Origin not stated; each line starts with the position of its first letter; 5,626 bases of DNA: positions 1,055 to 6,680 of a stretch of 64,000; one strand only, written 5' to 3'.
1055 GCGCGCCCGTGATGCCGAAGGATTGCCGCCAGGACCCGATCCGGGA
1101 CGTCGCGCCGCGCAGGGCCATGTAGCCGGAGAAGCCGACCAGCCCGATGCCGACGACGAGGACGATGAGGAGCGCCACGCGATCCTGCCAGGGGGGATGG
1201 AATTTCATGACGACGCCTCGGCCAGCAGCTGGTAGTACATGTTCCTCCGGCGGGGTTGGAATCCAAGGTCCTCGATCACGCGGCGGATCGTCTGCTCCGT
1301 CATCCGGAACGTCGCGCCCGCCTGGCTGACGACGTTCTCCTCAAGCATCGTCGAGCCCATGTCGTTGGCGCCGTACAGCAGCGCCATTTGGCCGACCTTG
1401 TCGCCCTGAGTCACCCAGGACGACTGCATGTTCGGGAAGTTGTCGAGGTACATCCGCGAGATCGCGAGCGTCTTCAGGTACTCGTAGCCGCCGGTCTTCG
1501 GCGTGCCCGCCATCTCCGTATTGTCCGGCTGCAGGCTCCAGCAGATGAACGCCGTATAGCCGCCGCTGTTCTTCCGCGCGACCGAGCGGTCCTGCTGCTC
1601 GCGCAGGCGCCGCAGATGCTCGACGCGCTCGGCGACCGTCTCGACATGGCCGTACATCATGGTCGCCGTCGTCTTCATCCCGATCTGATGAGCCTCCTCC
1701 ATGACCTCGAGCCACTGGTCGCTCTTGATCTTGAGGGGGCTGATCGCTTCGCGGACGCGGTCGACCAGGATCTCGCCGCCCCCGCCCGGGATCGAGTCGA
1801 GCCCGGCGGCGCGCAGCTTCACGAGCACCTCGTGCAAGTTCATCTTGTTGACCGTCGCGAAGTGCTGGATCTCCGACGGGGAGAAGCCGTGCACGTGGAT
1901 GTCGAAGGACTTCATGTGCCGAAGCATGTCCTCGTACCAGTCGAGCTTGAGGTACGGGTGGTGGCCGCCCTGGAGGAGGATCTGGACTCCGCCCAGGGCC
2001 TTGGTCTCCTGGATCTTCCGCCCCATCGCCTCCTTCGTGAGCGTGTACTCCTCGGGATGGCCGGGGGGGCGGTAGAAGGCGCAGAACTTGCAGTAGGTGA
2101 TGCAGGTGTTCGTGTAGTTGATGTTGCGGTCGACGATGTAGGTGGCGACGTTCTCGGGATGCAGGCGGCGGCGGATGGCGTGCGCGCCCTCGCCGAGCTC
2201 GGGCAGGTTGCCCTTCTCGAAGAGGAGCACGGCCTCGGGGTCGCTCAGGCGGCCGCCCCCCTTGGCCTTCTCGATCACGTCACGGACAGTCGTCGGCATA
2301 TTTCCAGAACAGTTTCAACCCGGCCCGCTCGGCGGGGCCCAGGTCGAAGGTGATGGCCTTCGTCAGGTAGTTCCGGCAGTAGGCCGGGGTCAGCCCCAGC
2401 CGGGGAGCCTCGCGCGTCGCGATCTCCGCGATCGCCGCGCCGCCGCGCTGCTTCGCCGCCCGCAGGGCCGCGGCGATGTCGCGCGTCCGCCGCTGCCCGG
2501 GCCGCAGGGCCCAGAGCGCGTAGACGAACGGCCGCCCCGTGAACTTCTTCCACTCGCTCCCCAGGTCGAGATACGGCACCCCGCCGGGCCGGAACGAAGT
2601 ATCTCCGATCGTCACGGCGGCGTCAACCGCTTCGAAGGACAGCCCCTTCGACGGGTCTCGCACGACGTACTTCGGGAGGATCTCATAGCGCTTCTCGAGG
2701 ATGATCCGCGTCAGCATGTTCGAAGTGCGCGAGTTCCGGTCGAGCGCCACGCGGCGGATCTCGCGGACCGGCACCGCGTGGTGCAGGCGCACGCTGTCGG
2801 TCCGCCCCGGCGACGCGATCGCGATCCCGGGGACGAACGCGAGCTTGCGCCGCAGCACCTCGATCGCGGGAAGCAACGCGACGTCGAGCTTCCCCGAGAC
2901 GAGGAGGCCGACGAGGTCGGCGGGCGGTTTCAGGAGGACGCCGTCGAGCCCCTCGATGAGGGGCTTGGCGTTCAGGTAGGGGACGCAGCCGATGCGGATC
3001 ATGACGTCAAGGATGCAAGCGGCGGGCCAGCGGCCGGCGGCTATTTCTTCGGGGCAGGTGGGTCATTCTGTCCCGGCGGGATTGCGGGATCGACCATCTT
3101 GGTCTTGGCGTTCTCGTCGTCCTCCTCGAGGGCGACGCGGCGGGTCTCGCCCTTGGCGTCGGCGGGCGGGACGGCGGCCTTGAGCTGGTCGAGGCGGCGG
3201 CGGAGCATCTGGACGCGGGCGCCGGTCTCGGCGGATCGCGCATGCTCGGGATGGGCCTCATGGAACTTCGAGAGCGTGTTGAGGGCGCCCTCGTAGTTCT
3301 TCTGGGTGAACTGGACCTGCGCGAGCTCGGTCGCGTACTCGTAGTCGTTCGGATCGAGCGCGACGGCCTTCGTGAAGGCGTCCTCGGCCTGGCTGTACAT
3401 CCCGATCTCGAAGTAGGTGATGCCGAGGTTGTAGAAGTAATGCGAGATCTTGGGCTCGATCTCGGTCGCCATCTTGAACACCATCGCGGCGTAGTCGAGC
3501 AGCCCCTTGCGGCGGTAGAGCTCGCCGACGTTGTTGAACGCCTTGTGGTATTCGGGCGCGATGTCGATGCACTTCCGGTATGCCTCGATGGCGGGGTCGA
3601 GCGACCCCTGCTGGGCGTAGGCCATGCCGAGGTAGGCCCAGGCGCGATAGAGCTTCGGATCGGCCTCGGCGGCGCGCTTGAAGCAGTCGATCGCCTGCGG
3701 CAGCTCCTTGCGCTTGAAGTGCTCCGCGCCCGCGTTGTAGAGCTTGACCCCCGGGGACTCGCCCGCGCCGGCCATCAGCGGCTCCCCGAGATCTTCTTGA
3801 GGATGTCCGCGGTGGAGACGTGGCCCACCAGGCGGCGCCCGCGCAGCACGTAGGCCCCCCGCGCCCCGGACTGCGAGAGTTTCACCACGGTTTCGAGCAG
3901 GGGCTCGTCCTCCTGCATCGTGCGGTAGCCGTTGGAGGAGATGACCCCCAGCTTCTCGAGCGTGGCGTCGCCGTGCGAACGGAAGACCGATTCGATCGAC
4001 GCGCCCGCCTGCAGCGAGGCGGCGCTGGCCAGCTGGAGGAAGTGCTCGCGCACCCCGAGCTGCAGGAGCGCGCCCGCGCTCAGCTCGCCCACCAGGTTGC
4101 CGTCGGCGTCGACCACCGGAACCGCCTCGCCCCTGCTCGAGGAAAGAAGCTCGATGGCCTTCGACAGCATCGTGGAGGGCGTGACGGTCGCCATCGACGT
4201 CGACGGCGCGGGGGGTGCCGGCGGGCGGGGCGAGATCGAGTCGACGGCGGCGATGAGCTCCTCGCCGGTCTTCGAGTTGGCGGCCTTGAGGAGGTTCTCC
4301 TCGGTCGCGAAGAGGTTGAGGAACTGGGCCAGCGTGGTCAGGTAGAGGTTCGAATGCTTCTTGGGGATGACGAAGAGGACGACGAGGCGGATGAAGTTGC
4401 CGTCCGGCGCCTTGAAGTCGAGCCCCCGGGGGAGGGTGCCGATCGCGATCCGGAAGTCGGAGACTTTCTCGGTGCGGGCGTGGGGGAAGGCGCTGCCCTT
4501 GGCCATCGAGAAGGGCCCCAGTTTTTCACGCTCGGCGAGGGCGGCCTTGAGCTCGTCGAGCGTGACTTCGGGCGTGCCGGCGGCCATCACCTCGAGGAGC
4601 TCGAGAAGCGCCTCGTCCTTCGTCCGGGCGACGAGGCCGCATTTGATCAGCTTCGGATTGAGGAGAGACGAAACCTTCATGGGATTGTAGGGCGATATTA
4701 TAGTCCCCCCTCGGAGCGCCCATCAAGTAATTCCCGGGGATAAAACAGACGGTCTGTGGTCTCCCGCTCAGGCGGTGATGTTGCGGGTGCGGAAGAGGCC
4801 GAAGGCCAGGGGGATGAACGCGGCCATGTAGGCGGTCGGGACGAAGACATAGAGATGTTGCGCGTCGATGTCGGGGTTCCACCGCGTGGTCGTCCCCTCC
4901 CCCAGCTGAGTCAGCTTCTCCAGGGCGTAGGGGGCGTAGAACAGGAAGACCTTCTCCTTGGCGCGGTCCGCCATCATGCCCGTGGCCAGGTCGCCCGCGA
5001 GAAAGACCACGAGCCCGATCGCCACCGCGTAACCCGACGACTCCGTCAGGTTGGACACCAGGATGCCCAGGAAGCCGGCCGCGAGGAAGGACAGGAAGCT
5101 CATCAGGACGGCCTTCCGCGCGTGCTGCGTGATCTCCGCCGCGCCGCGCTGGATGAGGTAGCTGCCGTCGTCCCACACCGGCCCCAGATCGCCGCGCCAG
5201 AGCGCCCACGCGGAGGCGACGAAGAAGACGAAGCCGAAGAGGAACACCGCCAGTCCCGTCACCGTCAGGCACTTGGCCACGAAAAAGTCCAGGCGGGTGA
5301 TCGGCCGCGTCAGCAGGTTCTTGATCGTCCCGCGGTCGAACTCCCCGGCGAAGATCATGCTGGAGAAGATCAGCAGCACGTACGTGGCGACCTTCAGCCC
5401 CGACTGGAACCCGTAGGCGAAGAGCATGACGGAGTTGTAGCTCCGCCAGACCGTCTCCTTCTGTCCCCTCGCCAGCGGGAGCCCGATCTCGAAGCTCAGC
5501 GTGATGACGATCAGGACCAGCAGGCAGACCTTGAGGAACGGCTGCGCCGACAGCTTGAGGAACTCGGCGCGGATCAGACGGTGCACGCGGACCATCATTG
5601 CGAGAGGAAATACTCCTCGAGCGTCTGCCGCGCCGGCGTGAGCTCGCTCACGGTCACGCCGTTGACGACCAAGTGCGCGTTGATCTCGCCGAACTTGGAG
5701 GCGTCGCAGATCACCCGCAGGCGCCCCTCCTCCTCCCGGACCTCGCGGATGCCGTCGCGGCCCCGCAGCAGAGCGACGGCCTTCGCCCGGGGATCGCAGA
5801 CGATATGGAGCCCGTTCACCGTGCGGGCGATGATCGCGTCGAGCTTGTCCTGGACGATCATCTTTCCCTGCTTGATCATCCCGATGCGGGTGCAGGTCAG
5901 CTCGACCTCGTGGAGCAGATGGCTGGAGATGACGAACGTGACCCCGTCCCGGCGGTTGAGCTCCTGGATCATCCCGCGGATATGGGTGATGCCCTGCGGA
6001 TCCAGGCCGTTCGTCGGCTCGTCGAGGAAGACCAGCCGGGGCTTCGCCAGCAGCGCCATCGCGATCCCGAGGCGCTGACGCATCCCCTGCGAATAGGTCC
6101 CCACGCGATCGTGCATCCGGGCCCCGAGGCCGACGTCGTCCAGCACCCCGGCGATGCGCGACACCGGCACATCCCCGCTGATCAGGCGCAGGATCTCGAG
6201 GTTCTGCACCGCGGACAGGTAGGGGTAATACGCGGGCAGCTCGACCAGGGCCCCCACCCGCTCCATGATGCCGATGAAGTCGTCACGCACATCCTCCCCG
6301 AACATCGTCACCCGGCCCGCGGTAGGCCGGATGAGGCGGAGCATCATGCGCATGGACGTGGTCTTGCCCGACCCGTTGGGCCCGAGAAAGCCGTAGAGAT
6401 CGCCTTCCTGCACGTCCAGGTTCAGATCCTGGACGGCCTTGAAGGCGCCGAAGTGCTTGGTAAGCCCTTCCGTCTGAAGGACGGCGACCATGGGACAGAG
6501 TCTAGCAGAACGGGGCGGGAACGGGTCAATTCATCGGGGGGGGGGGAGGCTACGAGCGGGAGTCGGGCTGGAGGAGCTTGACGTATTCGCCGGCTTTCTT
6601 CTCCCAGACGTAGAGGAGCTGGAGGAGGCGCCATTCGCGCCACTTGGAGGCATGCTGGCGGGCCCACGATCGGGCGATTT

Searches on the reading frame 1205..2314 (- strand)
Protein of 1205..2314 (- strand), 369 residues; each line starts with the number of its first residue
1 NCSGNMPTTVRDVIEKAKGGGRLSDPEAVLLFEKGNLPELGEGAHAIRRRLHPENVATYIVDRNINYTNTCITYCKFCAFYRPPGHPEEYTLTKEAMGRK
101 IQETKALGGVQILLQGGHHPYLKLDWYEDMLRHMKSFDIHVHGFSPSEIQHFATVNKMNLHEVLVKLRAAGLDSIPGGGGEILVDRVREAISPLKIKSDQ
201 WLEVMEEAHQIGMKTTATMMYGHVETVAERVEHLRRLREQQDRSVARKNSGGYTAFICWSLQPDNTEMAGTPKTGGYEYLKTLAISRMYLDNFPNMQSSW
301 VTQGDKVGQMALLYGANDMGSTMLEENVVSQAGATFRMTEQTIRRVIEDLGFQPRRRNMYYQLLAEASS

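Call 42: search_protein_families(library=pfam, proteins=[window:1205-2314:-], max_evalue=0.0001)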
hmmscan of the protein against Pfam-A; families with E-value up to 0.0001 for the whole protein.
window:1205-2314:- (369 aa): 2 families
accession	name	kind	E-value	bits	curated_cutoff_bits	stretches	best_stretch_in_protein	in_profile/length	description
PF19288.4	CofH_C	-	6.3e-33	113.7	27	1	252-364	3-119/125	CofH/MqnC C-terminal region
PF04055.27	Radical_SAM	-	1.8e-19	71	29.5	1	65-237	1-166/166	Radical SAM superfamily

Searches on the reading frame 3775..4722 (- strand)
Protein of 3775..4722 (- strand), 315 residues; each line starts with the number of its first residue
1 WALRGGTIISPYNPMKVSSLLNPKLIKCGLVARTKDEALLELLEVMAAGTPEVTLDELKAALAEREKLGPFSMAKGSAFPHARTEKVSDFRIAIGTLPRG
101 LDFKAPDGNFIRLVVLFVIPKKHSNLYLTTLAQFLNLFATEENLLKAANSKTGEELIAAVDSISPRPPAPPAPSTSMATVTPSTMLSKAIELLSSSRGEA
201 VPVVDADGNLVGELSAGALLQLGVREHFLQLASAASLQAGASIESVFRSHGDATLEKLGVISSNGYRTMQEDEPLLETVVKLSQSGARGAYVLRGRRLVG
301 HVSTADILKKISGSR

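Call 41: search_protein_families(library=pfam, proteins=[window:3775-4722:-], max_evalue=0.0001)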
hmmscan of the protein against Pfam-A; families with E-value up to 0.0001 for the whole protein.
window:3775-4722:- (315 aa): 2 families
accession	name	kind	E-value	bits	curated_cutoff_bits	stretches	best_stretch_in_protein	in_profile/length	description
PF00359.27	PTS_EIIA_2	-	3.9e-21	76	27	1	20-160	2-141/144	Phosphoenolpyruvate-dependent sugar phosphotransferase system, EIIA 2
PF00571.33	CBS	-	2.5e-11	44.2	24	1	174-221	6-53/57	CBS domain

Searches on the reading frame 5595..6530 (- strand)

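Call 41: search_protein_families(library=pfam, proteins=[window:5595-6530:-], max_evalue=0.0001)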
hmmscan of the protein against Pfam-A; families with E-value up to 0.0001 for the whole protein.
window:5595-6530:- (311 aa): 2 families
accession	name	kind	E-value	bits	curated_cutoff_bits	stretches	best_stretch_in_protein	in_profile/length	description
PF00005.33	ABC_tran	-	1.1e-26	94.5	25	1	34-174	2-137/137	ABC transporter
PF13304.12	AAA_21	-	2.6e-12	47.9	27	1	146-206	238-300/304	AAA domain, putative AbiEii toxin, Type IV TA system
